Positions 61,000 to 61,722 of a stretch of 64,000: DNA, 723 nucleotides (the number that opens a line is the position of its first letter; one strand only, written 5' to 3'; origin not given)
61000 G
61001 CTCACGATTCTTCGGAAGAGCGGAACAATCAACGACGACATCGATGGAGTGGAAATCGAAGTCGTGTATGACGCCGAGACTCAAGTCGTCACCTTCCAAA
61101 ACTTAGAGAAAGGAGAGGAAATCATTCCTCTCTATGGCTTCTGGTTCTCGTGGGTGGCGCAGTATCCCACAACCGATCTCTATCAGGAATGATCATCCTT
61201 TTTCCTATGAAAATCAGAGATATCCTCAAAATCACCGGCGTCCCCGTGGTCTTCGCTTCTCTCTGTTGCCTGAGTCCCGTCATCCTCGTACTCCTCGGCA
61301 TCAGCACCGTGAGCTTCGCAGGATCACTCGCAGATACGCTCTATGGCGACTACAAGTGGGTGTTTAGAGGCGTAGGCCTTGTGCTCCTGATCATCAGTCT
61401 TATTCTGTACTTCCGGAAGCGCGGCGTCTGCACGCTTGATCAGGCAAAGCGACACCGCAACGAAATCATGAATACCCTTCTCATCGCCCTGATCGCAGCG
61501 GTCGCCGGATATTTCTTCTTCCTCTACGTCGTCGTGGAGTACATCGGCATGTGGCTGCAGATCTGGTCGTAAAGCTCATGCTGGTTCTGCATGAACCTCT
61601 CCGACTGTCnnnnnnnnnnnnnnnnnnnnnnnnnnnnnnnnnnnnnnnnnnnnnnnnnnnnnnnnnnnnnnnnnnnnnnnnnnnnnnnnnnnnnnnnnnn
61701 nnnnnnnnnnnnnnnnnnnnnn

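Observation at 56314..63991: Composite thiophilic-metal / thiol-redox island with no classical metalloregulator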

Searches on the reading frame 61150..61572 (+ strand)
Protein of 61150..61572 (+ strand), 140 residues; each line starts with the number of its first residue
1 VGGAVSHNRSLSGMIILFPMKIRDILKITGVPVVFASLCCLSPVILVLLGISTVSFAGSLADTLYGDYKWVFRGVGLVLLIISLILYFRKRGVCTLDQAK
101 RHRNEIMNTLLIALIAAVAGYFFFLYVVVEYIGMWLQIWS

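Call 3: search_protein_families(library=pfam, proteins=[window:61150-61572:+], max_evalue=0.01)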
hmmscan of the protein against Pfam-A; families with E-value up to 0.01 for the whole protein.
window:61150-61572:+ (140 aa): 1 family
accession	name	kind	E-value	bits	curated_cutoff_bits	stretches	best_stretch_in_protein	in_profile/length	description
PF02411.20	MerT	-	2e-07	31.5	32.9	1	28-123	13-112/116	MerT mercuric transport protein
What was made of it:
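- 61189..61572 (+): MerT-like 3-TM protein (127 aa, or 121 aa from the ATG at 61207); CC in TM1, a single loop Cys. PF02411 31.5 bits, below the cutoff of 32.9 (call 3).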

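Call 4: search_protein_families(library=ncbifam, proteins=[window:61150-61572:+], max_evalue=0.01)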
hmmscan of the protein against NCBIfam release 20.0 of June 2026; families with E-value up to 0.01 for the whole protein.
window:61150-61572:+ (140 aa): 3 families
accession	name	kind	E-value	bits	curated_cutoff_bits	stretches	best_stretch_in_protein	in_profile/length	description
NF010314.2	PRK13751.2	equivalog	4e-08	33.4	150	1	23-100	8-82/116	mercuric ion transporter MerT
NF033560.1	merT_RC607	exception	8.5e-05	22.9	130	1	35-91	15-68/97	mercuric transport protein MerT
NF041247.1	UsfY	equivalog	0.0017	19.1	100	0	76-125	25-70/95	protein UsfY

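Call 59: find_homologous_proteins(query=window:61189-61572:+, max_evalue=0.001)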
Query window:61189-61572:+ (127 aa): 1369 proteins with E <= 0.001 among 1486 candidates; the best 120 are listed.
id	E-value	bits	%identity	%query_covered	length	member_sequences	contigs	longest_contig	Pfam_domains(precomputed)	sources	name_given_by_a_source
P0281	1.3e-74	267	100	100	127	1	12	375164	PF02411.21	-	-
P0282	7.3e-71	255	100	95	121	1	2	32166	PF02411.21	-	-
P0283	4.7e-63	229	87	95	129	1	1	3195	PF02411.21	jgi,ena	-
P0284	1.0e-61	225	84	96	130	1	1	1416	PF02411.21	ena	-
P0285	1.0e-61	225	88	95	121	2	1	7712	PF02411.21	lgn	-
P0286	1.3e-61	225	85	95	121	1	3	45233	PF02411.21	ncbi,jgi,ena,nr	ncbi:hypothetical protein COU76_06045 [Candidatus Peregrinibacteria bacterium CG10_big_fil_rev_8_21_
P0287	6.5e-61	222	84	95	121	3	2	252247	PF02411.21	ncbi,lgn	-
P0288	7.2e-61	222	86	95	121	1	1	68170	PF02411.21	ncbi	-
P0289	1.3e-60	221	86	95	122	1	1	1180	PF02411.21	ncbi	-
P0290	5.6e-60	219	83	95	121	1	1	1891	PF02411.21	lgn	-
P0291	2.4e-59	217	83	95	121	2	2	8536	PF02411.21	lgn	-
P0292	3.3e-59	217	84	94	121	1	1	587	PF02411.21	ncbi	-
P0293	4.2e-59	217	84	94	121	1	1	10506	PF02411.21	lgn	-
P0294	5.9e-58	213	80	95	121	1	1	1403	PF02411.21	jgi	jgi:hypothetical protein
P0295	8.3e-58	212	80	96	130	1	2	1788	PF02411.21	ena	-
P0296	2.2e-57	211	81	95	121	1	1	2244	PF02411.21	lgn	-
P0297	3.0e-57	211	80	96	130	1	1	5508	PF02411.21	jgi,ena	-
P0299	3.4e-57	210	85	91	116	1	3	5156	PF02411.21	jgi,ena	-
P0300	9.8e-57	209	79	95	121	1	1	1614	PF02411.21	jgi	jgi:hypothetical protein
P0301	3.0e-56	207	79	94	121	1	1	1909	PF02411.21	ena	-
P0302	3.1e-56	207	79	95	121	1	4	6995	PF02411.21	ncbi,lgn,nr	ncbi:hypothetical protein HY285_00525 [Candidatus Peregrinibacteria bacterium]|nr:hypothetical prote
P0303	9.1e-56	206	79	95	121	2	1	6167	PF02411.21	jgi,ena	-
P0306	8.1e-55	203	79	91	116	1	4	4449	PF02411.21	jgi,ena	-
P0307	9.1e-55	203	78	95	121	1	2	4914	PF02411.21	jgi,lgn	-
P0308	3.0e-54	201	80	94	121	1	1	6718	PF02411.21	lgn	-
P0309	3.4e-54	201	79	95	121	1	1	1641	PF02411.21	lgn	-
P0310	3.5e-54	201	71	94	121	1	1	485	PF02411.21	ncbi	-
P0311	3.9e-53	197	70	95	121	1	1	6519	PF02411.21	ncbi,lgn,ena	-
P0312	4.2e-53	197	73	95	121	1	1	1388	PF02411.21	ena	-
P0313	1.1e-52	196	70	95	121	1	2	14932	PF02411.21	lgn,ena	-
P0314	7.5e-52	193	72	93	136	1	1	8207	PF02411.21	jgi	jgi:hypothetical protein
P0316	1.8e-51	192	73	94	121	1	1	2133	PF02411.21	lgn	-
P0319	2.5e-51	191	70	94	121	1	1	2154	PF02411.21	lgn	-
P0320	3.2e-51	191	68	94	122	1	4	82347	PF02411.21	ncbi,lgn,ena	-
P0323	9.0e-51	190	72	94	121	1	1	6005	PF02411.21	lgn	-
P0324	1.2e-50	189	72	91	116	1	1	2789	PF02411.21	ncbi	-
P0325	1.2e-50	189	71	94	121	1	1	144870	PF02411.21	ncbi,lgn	-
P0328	2.4e-50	188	70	95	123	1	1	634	PF02411.21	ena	-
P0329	2.5e-50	188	68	95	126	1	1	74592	PF02411.21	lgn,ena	-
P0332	3.2e-50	188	71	94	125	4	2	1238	PF02411.21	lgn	-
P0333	3.3e-50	188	68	94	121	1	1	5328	PF02411.21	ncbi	-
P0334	3.5e-50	188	69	95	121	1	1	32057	PF02411.21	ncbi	ncbi:MAG: hypothetical protein WA082_01855 [Candidatus Moraniibacteriota bacterium]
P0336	6.9e-50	187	71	95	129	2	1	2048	PF02411.21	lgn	-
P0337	7.0e-50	187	69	95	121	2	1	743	PF02411.21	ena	-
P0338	8.6e-50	186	71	94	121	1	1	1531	PF02411.21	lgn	-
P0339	8.7e-50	186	69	93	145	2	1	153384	PF02411.21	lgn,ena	-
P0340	9.2e-50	186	71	93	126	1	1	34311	PF02411.21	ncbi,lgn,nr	ncbi:hypothetical protein FJZ27_02910 [Candidatus Peribacteria bacterium]|nr:hypothetical protein [C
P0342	1.2e-49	186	69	95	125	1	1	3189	PF02411.21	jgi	jgi:uncharacterized membrane protein YfcA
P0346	1.8e-49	185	71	94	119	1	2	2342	PF02411.21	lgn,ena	-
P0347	2.2e-49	185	68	94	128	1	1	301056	PF02411.21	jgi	jgi:hypothetical protein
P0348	2.3e-49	185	69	94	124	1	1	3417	PF02411.21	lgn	-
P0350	2.5e-49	185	69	95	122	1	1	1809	PF02411.21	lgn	-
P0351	2.5e-49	185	66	95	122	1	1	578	PF02411.21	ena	-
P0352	2.6e-49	185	67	94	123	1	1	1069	PF02411.21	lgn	-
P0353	3.0e-49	185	70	94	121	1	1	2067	PF02411.21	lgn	-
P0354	3.2e-49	185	66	95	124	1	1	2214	PF02411.21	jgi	jgi:ABC-type Na+ efflux pump permease subunit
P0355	4.0e-49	184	73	94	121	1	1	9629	PF02411.21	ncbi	-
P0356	4.0e-49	184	71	94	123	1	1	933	PF02411.21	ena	-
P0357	4.2e-49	184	66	98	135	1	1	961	PF02411.21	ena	-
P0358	4.4e-49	184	68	93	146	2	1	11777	PF02411.21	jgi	jgi:hypothetical protein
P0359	4.5e-49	184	68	93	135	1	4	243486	PF02411.21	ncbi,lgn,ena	-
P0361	5.1e-49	184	67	95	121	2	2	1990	PF02411.21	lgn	-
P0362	5.9e-49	184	69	94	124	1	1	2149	PF02411.21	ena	-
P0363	6.1e-49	184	68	94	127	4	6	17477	PF02411.21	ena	-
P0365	6.4e-49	184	67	95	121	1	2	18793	PF02411.21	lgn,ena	-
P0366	7.1e-49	183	68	94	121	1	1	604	PF02411.21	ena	-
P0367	8.2e-49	183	69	94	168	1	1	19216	PF02411.21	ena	-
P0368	8.2e-49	183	68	95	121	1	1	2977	PF02411.21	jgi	-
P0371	9.3e-49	183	66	98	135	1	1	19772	PF02411.21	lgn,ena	-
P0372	9.4e-49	183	70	93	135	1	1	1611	PF02411.21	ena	-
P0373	1.0e-48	183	69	95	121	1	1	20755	PF02411.21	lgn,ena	-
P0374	1.0e-48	183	68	94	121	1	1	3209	PF02411.21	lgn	-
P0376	1.5e-48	182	70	94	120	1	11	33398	PF02411.21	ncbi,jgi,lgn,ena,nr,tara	ncbi:MAG: hypothetical protein QF755_04770 [Candidatus Peribacteraceae bacterium]|jgi:hypothetical p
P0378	1.7e-48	182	69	94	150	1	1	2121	PF02411.21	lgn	-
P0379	1.8e-48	182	67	94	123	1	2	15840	PF02411.21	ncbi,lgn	-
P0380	2.4e-48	182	68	95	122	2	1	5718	PF02411.21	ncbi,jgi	jgi:hypothetical protein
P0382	2.5e-48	182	68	94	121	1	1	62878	PF02411.21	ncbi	-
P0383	2.5e-48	182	68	94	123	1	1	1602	PF02411.21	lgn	-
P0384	3.0e-48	181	67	95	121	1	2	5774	PF02411.21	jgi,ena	-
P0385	3.0e-48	181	68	95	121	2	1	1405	PF02411.21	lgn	-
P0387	3.3e-48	181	69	94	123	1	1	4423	PF02411.21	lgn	-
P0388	3.3e-48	181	69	98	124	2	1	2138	PF02411.21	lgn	-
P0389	3.4e-48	181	69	95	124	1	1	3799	PF02411.21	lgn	-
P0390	3.4e-48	181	64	95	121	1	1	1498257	PF02411.21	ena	-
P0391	3.5e-48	181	67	95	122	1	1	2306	PF02411.21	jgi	-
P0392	3.6e-48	181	68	94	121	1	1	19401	PF02411.21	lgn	-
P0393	3.6e-48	181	68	94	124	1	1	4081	PF02411.21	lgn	-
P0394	4.1e-48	181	69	92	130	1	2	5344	PF02411.21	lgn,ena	-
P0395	4.2e-48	181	67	94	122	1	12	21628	PF02411.21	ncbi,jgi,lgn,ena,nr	ncbi:hypothetical protein KC851_04295 [Candidatus Kaiserbacteria bacterium]|nr:hypothetical protein 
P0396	4.2e-48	181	68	94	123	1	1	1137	PF02411.21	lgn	-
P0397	4.5e-48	181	68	94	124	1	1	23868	PF02411.21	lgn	-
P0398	4.5e-48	181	69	95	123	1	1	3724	PF02411.21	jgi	jgi:hypothetical protein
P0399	4.6e-48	181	68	94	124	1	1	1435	PF02411.21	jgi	-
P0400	4.8e-48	181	67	95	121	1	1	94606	PF02411.21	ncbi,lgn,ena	-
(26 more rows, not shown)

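Call 60: find_encoding_contigs(protein=P0390, flank=6000, max_places=1)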
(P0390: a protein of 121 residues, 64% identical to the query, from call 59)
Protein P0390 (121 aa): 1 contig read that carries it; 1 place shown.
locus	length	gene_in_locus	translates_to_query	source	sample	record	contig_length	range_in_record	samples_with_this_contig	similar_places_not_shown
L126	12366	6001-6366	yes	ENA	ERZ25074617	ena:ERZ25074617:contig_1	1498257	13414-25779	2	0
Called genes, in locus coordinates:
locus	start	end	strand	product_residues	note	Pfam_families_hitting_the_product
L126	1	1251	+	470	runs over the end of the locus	PF01938:TRAM (weak), PF05958:tRNA_U5-meth_tr, PF03602:Cons_hypoth95 (weak), PF05175:MTS, PF09445:Methyltransf_15 (weak), PF13847:Methyltransf_31, PF13649:Methyltransf_25 (weak)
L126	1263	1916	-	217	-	-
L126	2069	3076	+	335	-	PF18075:FtsX_ECD, PF02687:FtsX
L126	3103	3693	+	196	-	PF01195:Pept_tRNA_hydro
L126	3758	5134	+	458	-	PF01136:Peptidase_U32, PF16325:Peptidase_U32_C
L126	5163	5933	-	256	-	PF01790:LGT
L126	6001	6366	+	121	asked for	PF02411:MerT (weak)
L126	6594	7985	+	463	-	PF07992:Pyr_redox_2, PF13434:Lys_Orn_oxgnase (faint), PF13738:Pyr_redox_3, PF00070:Pyr_redox, PF02852:Pyr_redox_dim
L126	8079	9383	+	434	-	-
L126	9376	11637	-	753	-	-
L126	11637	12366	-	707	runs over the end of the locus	-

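Call 61: find_encoding_contigs(protein=P0395, flank=6000, max_places=1)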
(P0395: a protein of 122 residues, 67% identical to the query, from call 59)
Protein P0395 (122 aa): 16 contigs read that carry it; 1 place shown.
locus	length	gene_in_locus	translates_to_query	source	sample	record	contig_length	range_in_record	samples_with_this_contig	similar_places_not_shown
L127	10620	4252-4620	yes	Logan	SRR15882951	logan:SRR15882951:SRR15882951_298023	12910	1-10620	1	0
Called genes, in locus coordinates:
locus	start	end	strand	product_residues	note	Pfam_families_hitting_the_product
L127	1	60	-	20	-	?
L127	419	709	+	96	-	-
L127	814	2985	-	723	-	PF00009:GTP_EFTU, PF03144:GTP_EFTU_D2, PF22042:EF-G_D2, PF14492:EFG_III, PF16658:RF3_C, PF03764:EFG_IV, PF00679:EFG_C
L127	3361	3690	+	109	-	-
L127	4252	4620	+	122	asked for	PF02411:MerT (weak)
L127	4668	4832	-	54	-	-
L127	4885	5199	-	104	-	PF08922:DUF1905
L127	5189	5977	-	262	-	-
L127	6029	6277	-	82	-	PF01541:GIY-YIG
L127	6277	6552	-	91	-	-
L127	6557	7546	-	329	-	PF10648:Gmad2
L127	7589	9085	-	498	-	PF00005:ABC_tran, PF02463:SMC_N (faint), PF03193:RsgA_GTPase (faint), PF13401:AAA_22 (faint), PF13555:AAA_29 (faint), PF13479:AAA_24 (faint), PF13304:AAA_21 (weak), PF00005:ABC_tran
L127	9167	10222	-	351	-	PF00723:Glyco_hydro_15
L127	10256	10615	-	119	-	-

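Call 62: find_encoding_contigs(protein=P0334, flank=6000, max_places=1)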
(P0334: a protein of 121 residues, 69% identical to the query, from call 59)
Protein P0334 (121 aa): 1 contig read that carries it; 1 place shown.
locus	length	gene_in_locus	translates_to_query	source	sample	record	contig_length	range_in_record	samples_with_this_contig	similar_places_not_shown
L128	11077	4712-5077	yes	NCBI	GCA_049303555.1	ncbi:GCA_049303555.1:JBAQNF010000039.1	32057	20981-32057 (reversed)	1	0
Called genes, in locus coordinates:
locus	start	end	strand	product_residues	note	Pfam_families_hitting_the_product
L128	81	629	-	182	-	-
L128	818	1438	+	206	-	PF00657:Lipase_GDSL, PF13472:Lipase_GDSL_2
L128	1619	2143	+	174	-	PF09351:DUF1993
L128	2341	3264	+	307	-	PF00005:ABC_tran, PF13304:AAA_21 (weak)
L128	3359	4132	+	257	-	PF01061:ABC2_membrane, PF12698:ABC2_membrane_3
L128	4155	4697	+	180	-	PF01641:SelR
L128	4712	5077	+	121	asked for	PF02411:MerT (weak)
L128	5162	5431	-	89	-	-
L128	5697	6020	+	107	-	PF00076:RRM_1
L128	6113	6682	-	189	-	PF03352:Adenine_glyco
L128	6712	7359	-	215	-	PF17836:PglD_N, PF00132:Hexapep (weak)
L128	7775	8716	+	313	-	PF01909:NTP_transf_2 (weak), PF26305:CD_NTase_C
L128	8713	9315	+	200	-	PF18153:Cap15_CD_rec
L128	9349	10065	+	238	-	PF18780:HNH_repeat (faint), PF10544:T5orf172 (weak), PF13455:MUG113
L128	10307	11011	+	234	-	PF20240:DUF6597, PF00165:HTH_AraC (weak), PF12833:HTH_18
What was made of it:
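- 61189..61572 (+): 1369 homologue clusters, at 64-88% identity among the 120 best (lineages named include Peregrinibacteria, Moraniibacteriota and Kaiserbacteria), in varied contexts such as MsrB and Lgt/flavoprotein reductase (calls 59-62).
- The MerT-like family is extremely widespread in CPR genomes and sits next to MsrB or unrelated genes elsewhere (calls 59-62). It lies next to MsrB in L128 and in unrelated contexts in L127 (calls 59-62).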
